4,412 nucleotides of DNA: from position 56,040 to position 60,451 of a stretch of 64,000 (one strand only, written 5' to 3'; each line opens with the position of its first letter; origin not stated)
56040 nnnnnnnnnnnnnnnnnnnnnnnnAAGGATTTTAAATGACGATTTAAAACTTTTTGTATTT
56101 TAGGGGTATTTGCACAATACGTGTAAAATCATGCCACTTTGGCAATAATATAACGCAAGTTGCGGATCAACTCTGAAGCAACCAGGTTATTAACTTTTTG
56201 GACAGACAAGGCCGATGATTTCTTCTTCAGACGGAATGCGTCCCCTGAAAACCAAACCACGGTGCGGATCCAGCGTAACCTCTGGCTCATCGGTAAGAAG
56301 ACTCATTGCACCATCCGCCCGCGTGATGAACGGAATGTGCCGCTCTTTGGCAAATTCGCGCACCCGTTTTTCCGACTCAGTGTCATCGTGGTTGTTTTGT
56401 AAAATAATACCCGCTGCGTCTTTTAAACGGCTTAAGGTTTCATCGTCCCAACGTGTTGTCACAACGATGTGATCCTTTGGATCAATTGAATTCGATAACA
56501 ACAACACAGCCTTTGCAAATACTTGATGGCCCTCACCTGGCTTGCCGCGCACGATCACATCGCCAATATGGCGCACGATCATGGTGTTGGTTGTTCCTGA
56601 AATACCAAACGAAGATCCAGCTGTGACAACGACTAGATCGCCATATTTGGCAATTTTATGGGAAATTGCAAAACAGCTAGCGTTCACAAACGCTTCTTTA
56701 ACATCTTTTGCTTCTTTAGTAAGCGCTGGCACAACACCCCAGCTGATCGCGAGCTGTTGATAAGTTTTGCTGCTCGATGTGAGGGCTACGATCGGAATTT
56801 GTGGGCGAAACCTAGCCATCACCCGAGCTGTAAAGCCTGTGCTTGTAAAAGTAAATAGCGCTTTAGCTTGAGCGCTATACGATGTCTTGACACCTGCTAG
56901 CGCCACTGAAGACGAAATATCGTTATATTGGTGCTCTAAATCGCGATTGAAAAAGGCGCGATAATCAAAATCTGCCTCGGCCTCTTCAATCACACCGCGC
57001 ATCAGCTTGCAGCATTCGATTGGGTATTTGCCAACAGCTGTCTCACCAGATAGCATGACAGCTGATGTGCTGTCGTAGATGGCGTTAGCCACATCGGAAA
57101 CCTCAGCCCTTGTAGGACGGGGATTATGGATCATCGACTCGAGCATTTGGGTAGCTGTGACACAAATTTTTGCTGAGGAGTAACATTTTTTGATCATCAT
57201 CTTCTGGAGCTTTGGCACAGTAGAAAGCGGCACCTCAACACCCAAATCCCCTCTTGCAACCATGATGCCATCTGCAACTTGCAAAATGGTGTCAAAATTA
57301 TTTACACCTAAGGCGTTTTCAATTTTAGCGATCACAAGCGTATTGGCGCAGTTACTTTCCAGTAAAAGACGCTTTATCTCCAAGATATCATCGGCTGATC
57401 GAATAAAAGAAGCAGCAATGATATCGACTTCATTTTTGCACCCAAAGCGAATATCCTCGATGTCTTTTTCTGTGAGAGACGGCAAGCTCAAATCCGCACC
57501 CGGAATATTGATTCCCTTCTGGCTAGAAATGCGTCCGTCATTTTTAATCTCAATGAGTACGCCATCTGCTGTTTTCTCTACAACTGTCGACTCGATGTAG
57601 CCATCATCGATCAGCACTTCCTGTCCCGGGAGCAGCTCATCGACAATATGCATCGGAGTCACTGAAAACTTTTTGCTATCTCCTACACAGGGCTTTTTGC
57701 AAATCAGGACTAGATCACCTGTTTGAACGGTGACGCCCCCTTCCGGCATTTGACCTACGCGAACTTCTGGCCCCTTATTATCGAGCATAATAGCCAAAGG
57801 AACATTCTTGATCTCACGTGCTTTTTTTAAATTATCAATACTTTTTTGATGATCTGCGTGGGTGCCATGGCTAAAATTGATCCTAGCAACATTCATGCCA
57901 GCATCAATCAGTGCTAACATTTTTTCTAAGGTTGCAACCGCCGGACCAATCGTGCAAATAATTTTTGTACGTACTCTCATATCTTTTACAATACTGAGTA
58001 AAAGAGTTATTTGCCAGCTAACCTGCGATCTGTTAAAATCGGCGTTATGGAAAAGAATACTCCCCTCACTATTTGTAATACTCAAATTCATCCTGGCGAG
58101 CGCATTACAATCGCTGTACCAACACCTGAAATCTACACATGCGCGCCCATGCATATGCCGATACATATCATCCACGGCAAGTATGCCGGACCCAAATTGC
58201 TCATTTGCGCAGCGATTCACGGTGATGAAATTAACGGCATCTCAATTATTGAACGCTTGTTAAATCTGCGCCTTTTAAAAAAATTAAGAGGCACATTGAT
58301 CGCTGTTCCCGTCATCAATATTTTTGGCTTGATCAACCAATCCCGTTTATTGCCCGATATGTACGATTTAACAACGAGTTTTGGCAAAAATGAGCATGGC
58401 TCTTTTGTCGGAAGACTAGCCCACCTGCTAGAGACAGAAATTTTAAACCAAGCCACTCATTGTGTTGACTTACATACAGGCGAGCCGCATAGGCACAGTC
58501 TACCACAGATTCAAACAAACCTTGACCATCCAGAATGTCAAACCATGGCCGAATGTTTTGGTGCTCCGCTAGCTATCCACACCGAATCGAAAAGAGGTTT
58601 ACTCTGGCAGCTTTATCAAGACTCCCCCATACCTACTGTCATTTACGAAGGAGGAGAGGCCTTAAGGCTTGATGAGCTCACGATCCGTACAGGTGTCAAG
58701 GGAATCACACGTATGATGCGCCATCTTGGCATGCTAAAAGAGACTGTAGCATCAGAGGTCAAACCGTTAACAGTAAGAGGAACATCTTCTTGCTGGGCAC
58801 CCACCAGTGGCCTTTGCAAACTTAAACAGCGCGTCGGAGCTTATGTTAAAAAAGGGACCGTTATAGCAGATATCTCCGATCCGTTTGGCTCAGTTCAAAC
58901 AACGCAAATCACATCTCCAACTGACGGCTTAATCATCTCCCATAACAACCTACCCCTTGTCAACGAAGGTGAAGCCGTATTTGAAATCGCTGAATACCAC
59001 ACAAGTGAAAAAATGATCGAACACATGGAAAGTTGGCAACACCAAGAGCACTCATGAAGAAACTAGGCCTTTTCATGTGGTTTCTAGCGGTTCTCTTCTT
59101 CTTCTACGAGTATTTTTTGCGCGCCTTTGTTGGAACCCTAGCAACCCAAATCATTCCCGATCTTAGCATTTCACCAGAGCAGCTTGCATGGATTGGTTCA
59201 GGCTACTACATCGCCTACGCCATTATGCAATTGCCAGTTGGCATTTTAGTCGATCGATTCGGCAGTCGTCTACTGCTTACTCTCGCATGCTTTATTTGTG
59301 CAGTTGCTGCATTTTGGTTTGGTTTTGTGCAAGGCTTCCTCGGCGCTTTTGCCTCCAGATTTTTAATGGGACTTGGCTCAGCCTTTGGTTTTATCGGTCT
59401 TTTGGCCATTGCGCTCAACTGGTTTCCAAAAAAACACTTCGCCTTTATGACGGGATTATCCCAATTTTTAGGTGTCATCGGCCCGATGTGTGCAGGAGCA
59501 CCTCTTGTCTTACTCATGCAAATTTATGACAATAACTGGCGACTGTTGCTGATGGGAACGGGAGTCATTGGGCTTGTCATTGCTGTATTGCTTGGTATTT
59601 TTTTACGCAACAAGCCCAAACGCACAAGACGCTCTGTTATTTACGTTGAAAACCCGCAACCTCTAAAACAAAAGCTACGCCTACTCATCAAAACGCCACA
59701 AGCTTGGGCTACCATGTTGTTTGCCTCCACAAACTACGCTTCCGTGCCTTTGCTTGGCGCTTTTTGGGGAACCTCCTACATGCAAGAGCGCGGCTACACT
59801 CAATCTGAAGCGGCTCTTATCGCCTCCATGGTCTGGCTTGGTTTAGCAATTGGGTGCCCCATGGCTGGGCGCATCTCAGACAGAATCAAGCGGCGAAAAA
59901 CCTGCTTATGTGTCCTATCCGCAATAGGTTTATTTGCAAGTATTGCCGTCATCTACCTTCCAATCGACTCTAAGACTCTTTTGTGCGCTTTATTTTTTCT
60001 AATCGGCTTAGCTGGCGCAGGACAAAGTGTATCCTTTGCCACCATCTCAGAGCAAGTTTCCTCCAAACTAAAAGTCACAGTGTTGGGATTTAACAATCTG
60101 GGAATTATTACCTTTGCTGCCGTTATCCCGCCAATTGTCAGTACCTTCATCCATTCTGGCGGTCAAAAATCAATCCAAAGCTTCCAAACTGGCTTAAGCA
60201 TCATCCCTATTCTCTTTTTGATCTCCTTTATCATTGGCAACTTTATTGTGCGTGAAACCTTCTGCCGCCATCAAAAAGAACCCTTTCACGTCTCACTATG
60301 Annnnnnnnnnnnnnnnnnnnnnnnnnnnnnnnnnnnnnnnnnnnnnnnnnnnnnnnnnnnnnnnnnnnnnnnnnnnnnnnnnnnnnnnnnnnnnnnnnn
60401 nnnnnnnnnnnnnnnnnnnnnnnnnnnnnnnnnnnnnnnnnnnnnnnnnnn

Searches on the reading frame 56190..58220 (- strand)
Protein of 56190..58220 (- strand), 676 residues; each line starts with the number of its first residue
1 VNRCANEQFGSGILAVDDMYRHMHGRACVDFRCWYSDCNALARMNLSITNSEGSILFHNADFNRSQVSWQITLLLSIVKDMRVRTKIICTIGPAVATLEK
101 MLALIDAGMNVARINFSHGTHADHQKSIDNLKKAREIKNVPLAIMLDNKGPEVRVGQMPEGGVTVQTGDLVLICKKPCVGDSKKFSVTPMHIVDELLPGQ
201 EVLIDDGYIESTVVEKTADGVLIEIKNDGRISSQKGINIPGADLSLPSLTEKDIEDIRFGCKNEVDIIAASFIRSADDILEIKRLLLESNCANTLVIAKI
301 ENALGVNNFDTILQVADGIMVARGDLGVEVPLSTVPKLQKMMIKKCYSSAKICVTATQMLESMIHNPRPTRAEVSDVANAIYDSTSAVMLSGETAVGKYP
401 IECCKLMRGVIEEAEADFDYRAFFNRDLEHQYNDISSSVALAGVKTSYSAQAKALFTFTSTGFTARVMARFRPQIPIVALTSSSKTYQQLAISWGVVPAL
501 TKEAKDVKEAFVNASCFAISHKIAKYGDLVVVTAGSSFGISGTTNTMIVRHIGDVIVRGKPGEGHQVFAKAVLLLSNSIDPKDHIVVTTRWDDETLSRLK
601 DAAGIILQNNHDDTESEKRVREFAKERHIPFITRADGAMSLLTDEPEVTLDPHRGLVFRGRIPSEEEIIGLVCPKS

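Call 46: search_protein_families(library=pfam, proteins=[window:56190-58220:-], max_evalue=0.0001)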
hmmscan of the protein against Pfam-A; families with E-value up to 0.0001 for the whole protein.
window:56190-58220:- (676 aa): 2 families
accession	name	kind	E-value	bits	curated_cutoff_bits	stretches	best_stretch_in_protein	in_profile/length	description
PF00224.27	PK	-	2.5e-121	405.2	30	1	84-403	3-327/328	Pyruvate kinase, barrel domain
PF02887.21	PK_C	-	1.5e-31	109.3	28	1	438-549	2-113/114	Pyruvate kinase, alpha/beta domain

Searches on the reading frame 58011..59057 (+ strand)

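Call 85: search_protein_families(library=pfam, proteins=[window:58011-59057:+], max_evalue=0.0001)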
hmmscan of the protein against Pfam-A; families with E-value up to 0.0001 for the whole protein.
window:58011-59057:+ (348 aa): 1 family
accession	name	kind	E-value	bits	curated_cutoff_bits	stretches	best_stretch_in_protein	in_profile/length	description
PF24827.1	AstE_AspA_cat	-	1.4e-28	100.2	25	1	59-239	1-192/192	Succinylglutamate desuccinylase/Aspartoacylase catalytic domain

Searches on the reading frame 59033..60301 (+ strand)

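Call 46: search_protein_families(library=pfam, proteins=[window:59033-60301:+], max_evalue=0.0001)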
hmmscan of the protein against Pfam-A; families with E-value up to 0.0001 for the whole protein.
window:59033-60301:+ (422 aa): 3 families
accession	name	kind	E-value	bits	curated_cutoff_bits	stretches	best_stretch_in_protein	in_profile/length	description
PF07690.21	MFS_1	-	2.1e-56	191.8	33.4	2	23-355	5-336/347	Major Facilitator Superfamily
PF00083.30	Sugar_tr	-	4.6e-09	36.1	22.3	0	256-400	44-188/452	Sugar (and other) transporter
PF12832.13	MFS_1_like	-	8.3e-06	25.5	25.2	1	235-324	12-100/373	MFS_1 like family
